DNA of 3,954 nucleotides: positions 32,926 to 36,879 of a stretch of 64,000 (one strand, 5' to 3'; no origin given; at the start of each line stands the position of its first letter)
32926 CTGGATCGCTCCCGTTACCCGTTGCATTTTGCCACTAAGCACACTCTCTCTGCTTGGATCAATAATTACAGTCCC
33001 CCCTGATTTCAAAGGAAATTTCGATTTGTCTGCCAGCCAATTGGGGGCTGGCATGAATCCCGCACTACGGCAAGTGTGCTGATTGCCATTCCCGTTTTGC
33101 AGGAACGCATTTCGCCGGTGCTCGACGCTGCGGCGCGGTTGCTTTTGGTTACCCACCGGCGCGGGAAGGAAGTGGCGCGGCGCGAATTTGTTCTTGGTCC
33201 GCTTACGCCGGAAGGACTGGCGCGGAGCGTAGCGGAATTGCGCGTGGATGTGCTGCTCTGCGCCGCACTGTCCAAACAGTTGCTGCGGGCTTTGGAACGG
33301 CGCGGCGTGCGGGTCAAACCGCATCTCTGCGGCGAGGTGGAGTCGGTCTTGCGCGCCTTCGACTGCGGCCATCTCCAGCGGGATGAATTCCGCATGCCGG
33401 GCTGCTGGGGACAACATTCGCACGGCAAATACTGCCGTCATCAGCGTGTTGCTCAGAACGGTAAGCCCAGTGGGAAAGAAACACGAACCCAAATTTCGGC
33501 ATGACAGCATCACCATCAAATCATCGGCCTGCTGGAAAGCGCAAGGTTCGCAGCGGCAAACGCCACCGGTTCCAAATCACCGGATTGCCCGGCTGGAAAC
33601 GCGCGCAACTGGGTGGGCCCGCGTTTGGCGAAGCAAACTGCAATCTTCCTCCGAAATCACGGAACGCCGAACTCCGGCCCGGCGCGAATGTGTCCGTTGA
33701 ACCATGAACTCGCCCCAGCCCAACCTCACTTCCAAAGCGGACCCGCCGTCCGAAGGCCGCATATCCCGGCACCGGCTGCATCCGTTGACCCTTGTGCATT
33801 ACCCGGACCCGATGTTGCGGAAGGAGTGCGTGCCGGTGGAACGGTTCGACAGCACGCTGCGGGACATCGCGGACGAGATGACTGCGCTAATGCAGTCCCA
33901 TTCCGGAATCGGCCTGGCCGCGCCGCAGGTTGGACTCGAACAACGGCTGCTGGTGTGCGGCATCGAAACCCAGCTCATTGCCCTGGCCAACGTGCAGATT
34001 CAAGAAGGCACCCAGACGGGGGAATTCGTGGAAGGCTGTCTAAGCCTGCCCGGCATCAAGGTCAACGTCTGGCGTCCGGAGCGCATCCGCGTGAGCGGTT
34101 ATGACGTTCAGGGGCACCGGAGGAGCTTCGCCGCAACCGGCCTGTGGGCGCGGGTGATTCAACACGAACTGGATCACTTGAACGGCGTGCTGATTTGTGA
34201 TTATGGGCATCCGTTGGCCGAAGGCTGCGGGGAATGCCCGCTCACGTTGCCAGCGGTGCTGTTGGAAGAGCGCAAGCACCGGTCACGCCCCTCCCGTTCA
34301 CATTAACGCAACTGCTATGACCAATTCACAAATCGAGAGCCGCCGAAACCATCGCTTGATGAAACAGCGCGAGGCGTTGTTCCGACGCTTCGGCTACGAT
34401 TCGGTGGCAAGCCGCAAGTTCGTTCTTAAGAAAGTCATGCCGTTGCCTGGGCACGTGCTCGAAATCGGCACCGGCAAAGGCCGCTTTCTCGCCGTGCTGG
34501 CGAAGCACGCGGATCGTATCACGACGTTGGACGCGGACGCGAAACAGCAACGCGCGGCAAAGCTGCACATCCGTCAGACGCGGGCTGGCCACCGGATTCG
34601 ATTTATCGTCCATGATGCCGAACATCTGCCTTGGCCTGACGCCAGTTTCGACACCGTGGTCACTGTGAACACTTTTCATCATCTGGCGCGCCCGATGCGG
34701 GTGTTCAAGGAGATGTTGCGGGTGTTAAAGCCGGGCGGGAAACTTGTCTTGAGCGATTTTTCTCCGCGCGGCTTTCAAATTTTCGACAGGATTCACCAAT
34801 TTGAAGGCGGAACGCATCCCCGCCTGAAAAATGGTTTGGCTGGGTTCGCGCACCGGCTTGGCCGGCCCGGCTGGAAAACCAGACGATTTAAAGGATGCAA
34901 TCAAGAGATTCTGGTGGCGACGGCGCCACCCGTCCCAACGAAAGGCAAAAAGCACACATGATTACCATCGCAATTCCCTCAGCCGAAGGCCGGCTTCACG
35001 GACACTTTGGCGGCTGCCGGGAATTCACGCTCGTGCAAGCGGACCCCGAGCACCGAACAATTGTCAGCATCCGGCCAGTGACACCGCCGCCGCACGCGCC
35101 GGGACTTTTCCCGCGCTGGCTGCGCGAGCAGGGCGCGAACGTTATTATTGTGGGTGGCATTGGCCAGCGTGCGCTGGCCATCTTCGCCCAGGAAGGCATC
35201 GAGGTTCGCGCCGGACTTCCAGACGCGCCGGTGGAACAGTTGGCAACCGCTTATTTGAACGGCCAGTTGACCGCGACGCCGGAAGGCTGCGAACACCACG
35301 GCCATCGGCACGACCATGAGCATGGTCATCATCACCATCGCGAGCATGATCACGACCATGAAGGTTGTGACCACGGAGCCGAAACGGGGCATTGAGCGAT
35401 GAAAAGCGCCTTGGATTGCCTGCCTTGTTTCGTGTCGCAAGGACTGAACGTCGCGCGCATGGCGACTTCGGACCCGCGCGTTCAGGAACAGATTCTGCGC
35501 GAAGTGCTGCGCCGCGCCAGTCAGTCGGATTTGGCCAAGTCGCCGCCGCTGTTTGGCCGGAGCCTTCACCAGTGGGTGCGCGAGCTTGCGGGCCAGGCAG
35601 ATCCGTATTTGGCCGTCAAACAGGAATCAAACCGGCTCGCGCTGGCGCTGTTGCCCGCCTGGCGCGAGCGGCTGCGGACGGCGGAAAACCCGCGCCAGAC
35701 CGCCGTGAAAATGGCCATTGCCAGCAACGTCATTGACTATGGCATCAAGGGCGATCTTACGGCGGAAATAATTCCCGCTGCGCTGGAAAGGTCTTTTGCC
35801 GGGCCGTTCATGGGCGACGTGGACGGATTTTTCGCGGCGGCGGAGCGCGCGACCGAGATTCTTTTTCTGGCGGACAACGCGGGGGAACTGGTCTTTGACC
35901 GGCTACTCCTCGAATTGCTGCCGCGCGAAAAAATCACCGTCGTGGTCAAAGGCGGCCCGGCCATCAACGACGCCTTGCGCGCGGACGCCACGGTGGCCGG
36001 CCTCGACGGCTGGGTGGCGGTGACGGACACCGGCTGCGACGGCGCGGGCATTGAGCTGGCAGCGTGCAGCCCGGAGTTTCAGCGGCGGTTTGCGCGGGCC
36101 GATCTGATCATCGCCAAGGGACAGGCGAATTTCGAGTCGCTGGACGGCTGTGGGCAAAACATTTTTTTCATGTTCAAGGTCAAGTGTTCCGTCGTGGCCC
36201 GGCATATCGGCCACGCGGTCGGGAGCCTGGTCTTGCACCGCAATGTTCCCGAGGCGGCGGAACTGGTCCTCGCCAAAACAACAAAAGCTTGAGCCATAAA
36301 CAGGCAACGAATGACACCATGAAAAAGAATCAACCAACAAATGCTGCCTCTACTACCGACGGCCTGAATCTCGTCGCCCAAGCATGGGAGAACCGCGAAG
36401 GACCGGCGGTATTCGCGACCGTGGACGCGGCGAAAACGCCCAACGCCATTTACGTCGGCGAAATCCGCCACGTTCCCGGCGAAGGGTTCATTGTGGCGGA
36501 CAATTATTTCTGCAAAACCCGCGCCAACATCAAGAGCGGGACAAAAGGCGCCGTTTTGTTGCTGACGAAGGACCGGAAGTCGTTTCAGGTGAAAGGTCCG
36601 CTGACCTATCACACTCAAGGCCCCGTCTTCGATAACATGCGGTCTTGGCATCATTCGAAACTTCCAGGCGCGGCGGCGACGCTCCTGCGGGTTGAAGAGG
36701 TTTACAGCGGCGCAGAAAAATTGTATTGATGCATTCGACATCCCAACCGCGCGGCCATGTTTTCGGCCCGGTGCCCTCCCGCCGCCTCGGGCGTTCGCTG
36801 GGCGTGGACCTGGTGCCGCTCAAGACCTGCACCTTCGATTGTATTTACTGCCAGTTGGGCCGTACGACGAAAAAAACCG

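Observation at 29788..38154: Sigma-54-controlled cluster of NifX-like, deformylase, DUF89 and radical SAM genes: candidate undescribed cofactor or metallo-sulfur system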

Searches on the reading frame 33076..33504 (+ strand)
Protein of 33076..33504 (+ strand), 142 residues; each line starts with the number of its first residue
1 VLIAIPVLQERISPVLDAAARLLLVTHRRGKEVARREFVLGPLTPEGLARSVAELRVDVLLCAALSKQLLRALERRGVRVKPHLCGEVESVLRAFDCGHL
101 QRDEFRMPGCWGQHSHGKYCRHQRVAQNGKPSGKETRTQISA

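Call 3: search_protein_families(library=pfam, proteins=[window:33076-33504:+], max_evalue=0.01)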
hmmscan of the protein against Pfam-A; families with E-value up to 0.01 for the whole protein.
window:33076-33504:+ (142 aa): 1 family
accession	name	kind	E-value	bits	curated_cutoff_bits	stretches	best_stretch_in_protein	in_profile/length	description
PF02579.22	Nitro_FeMo-Co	-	0.00084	20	26.3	1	11-95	4-92/94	Dinitrogenase iron-molybdenum cofactor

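Call 5: search_protein_families(library=ncbifam, proteins=[window:33076-33504:+], max_evalue=0.01)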
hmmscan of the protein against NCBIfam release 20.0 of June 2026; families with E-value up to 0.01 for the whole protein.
window:33076-33504:+ (142 aa): 1 family
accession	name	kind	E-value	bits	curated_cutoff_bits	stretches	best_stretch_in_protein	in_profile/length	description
NF041136.1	MrpORP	equivalog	0.0036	16.6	450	1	1-83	265-347/365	iron-sulfur cluster carrier protein MrpORP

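Call 64: search_solved_structures(query=window:33076-33504:+, max_evalue=1)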
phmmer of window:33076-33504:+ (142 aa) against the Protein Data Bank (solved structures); distinct sequences matched with E-value up to 1: 2.
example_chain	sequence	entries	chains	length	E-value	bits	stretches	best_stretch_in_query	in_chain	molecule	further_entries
1t3v_A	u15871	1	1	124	0.19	15.1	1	1-108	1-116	conserved hypothetical protein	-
1o13_A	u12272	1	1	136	0.26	14.7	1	2-108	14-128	probable NifB protein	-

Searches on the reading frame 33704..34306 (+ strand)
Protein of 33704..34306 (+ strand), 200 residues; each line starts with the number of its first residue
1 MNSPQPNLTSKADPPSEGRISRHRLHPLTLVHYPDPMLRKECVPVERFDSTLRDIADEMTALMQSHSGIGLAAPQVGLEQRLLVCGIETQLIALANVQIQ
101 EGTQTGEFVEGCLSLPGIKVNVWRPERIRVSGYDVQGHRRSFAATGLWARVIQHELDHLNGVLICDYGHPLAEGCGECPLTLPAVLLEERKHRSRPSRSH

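Call 3: search_protein_families(library=pfam, proteins=[window:33704-34306:+], max_evalue=0.01)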
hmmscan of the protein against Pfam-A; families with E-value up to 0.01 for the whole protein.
window:33704-34306:+ (200 aa): 1 family
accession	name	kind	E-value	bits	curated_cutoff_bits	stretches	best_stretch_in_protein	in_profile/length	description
PF01327.26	Pep_deformylase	-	9.3e-42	142.7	22.8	1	29-167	3-149/156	Polypeptide deformylase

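Call 5: search_protein_families(library=ncbifam, proteins=[window:33704-34306:+], max_evalue=0.01)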
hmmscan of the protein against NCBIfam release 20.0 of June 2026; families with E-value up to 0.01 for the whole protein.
window:33704-34306:+ (200 aa): 6 families
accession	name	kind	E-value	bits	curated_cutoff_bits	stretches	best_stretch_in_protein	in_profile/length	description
NF001159.1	PRK00150.1-3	subfamily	8.9e-41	139.2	125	1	28-166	3-148/167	peptide deformylase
TIGR00079.1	pept_deformyl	equivalog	3.4e-39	134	103.95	1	28-172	2-151/161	peptide deformylase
NF009484.0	PRK12846.1-5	equivalog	2.2e-29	102.3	190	1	29-163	5-142/165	peptide deformylase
NF009483.0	PRK12846.1-4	equivalog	7e-21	74.7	267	1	31-166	7-154/193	peptide deformylase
NF006670.0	PRK09218.1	equivalog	3.9e-18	65.8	162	1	46-164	20-136/136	peptide deformylase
NF011189.0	PRK14595.1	equivalog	1.5e-17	63.8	232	1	30-165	6-143/162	peptide deformylase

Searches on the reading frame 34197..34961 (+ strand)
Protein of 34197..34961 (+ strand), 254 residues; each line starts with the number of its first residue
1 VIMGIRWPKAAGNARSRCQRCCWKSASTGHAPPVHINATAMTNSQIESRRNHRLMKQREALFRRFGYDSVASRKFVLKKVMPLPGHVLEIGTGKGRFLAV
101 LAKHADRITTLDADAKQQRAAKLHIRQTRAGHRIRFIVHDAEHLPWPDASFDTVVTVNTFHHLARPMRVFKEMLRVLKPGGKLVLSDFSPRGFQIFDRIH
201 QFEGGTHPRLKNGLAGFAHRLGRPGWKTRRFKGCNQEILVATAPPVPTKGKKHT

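Call 3: search_protein_families(library=pfam, proteins=[window:34197-34961:+], max_evalue=0.01)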
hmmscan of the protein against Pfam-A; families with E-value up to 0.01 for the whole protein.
window:34197-34961:+ (254 aa): 17 families
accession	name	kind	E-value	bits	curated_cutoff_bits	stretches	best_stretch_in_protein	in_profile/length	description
PF08241.18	Methyltransf_11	-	1.2e-25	90.4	21.2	1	88-185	1-95/95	Methyltransferase domain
PF13649.12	Methyltransf_25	-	2.7e-22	79.7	27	1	87-181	1-97/97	Methyltransferase domain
PF13847.12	Methyltransf_31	-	8e-18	65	27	1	86-189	6-113/145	Methyltransferase domain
PF08242.18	Methyltransf_12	-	3.4e-16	60.2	30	1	88-183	1-98/98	Methyltransferase domain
PF13489.12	Methyltransf_23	-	8e-16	58.6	27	1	81-197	20-124/164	Methyltransferase domain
PF01209.24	Ubie_methyltran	-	2e-11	44.1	20.1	1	73-198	36-164/233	ubiE/COQ5 methyltransferase family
PF13578.12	Methyltransf_24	-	1.2e-06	29.8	26.3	1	88-187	1-104/105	Methyltransferase domain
PF07021.18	MetW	-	1.7e-05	24.9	21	1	79-177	9-102/193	Methionine biosynthesis protein MetW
PF05175.20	MTS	-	2.2e-05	24.6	23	1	77-185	24-138/170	Methyltransferase small domain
PF02353.26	CMAS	-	3e-05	23.9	27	1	75-185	53-164/273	Mycolic acid cyclopropane synthetase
PF08003.17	Methyltransf_9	-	0.00013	21.5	23.8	1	76-186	107-218/315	Protein of unknown function (DUF1698)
PF20922.3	Anamorsin_N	-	0.00027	21.1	27.1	1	144-187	45-89/163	Anamorsin, N-terminal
PF01135.25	PCMT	-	0.00071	19.8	20.3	1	86-199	76-184/210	Protein-L-isoaspartate(D-aspartate) O-methyltransferase (PCMT)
PF06080.18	DUF938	-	0.00074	19.8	27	1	76-185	17-137/202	Protein of unknown function (DUF938)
PF02390.23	Methyltransf_4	-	0.0017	18.3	24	0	87-144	5-64/173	Putative methyltransferase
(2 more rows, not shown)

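Call 5: search_protein_families(library=ncbifam, proteins=[window:34320-34961:+], max_evalue=0.01)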
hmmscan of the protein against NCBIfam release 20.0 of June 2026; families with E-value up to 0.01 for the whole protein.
window:34320-34961:+ (213 aa): 50 families (the best 25 are shown)
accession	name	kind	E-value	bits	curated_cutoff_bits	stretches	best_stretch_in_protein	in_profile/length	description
TIGR01934.1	MenG_MenH_UbiE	subfamily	7.5e-17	61.4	158.35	1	25-160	22-157/223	ubiquinone/menaquinone biosynthesis methyltransferase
NF045667.1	MTase_DVU1556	equivalog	9.8e-16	57.8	155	1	44-153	24-128/213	DVU_1556 family methyltransferase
TIGR02072.1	BioC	equivalog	6.5e-15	55.6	184.95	1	43-153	35-141/244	malonyl-ACP O-methyltransferase BioC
NF043040.1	corrin_prot_MT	hypoth_equivalog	1.7e-14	53.8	180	1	36-146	35-149/216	corrinoid protein-associated methyltransferase CpaM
NF052510.1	methyltran_MpqE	exception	2.1e-14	53.5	335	1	43-161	47-168/234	methyl-plastoquinone biosynthesis methyltransferase MpqE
NF001244.0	PRK00216.1-5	equivalog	2.6e-14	53.1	216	1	25-161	31-170/236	bifunctional demethylmenaquinone methyltransferase/2-methoxy-6-polyprenyl-1,4-benzoquinol methylase UbiE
NF041537.1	ArsM_AhpD_UU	exception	1.1e-13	50.8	510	1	44-146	78-182/345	arsenite methyltransferase/AhpD domain selenoprotein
NF001241.0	PRK00216.1-2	equivalog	4.8e-13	49.3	327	1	32-159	40-162/231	demethylmenaquinone methyltransferase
TIGR01983.1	UbiG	equivalog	1.5e-12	47.3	102.95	1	44-146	51-153/228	bifunctional 2-polyprenyl-6-hydroxyphenol methylase/3-demethylubiquinol 3-O-methyltransferase UbiG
NF045823.1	PthPhpthDimycoMt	equivalog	2.1e-12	46.8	300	1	45-148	69-170/256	phthiotriol/phenolphthiotriol dimycocerosates methyltransferase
NF045825.1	FAmtase_mtf2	equivalog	3.8e-12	46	400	1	45-149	61-163/248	fatty-acid O-methyltransferase Mtf2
NF047649.1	MTase_UXPK_star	exception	3.9e-12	45.8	460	1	34-147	70-184/283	methyltransferase/UXPK-star double selenoprotein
NF001242.0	PRK00216.1-3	equivalog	2.3e-11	43.6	351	1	45-161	73-192/258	bifunctional demethylmenaquinone methyltransferase/2-methoxy-6-polyprenyl-1,4-benzoquinol methylase UbiE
NF001240.0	PRK00216.1-1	equivalog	3e-11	42.8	378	1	45-157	66-181/251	bifunctional demethylmenaquinone methyltransferase/2-methoxy-6-polyprenyl-1,4-benzoquinol methylase UbiE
NF045882.1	PLipidMtase_Leg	equivalog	1.4e-09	38.1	390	1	37-144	37-143/207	phospholipid N-methyltransferase PmtA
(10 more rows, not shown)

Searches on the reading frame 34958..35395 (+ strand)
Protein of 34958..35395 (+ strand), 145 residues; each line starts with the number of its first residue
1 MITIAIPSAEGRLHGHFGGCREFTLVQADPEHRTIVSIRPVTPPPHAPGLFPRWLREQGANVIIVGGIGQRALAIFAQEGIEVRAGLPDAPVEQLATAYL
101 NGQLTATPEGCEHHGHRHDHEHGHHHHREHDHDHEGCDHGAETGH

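Call 3: search_protein_families(library=pfam, proteins=[window:34958-35395:+], max_evalue=0.01)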
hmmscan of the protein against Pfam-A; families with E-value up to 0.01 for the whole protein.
window:34958-35395:+ (145 aa): 1 family
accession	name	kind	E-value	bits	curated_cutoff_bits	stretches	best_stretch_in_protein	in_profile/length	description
PF02579.22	Nitro_FeMo-Co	-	1.2e-18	67.7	26.3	1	10-100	2-93/94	Dinitrogenase iron-molybdenum cofactor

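Call 5: search_protein_families(library=ncbifam, proteins=[window:34958-35395:+], max_evalue=0.01)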
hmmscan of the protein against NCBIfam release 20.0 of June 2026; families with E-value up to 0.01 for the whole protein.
window:34958-35395:+ (145 aa): 1 family
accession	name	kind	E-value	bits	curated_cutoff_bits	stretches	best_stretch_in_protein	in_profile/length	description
NF041136.1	MrpORP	equivalog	4.3e-29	101.9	450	1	2-104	265-365/365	iron-sulfur cluster carrier protein MrpORP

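Call 38: search_solved_structures(query=window:34958-35395:+, max_evalue=0.01)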
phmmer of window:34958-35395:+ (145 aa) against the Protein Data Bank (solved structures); distinct sequences matched with E-value up to 0.01: 6.
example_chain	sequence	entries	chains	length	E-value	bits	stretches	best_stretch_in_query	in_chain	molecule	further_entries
1t3v_A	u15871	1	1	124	5e-14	55.7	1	4-122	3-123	conserved hypothetical protein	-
1o13_A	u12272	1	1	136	2.2e-13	53.7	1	4-122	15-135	probable NifB protein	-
2yx6_A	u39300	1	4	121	9.5e-10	41.8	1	11-105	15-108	Hypothetical protein PH0822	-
2wfb_A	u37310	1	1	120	0.0014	21.8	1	3-105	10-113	PUTATIVE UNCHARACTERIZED PROTEIN ORP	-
1pq4_A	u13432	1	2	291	0.0028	20.8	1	81-143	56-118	periplasmic binding protein component of an ABC type zinc uptake transporter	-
1p90_A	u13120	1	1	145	0.0053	19.9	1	2-83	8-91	hypothetical protein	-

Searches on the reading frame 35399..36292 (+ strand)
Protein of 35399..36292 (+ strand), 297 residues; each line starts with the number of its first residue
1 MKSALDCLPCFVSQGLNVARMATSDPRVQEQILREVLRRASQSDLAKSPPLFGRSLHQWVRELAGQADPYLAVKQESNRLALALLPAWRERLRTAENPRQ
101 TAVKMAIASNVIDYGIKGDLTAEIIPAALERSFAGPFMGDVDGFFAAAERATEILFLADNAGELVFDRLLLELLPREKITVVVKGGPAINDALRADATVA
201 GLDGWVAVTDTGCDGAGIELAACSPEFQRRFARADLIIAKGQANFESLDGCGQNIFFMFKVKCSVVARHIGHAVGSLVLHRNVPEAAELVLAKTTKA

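Call 3: search_protein_families(library=pfam, proteins=[window:35399-36292:+], max_evalue=0.01)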
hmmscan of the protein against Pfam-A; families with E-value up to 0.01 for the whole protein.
window:35399-36292:+ (297 aa): 1 family
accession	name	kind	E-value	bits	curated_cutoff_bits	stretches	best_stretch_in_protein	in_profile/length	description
PF01937.24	ARMT1-like_dom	-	1.5e-59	202.2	25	1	6-277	4-310/311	Damage-control phosphatase ARMT1-like domain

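Call 5: search_protein_families(library=ncbifam, proteins=[window:35399-36292:+], max_evalue=0.01)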
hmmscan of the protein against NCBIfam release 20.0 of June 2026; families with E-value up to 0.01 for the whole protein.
window:35399-36292:+ (297 aa): 2 families
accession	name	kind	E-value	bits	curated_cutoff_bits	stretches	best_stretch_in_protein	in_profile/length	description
NF040824.1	damage_ctl_Phtase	equivalog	5.5e-45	154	440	1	1-278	1-280/282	damage-control phosphatase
NF041594.1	dam_ctlPhtase_Archglob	equivalog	1.1e-39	136.6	500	1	1-278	1-283/287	damage-control phosphatase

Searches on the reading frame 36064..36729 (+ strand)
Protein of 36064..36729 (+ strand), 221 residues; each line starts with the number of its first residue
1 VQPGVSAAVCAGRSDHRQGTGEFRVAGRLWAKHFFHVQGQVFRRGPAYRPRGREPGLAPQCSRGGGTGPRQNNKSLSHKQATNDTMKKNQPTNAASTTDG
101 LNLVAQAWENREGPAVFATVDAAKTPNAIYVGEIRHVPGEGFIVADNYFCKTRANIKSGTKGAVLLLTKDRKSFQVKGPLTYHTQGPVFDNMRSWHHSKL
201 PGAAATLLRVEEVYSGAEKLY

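Call 4: search_protein_families(library=pfam, proteins=[window:36064-36729:+], max_evalue=0.01)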
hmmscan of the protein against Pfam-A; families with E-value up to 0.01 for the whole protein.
window:36064-36729:+ (221 aa): 1 family
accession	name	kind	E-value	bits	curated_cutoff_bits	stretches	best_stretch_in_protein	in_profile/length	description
PF01243.27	PNPOx_N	-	1.1e-06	29.4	28.1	1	107-213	7-116/120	Pyridoxamine 5'-phosphate oxidase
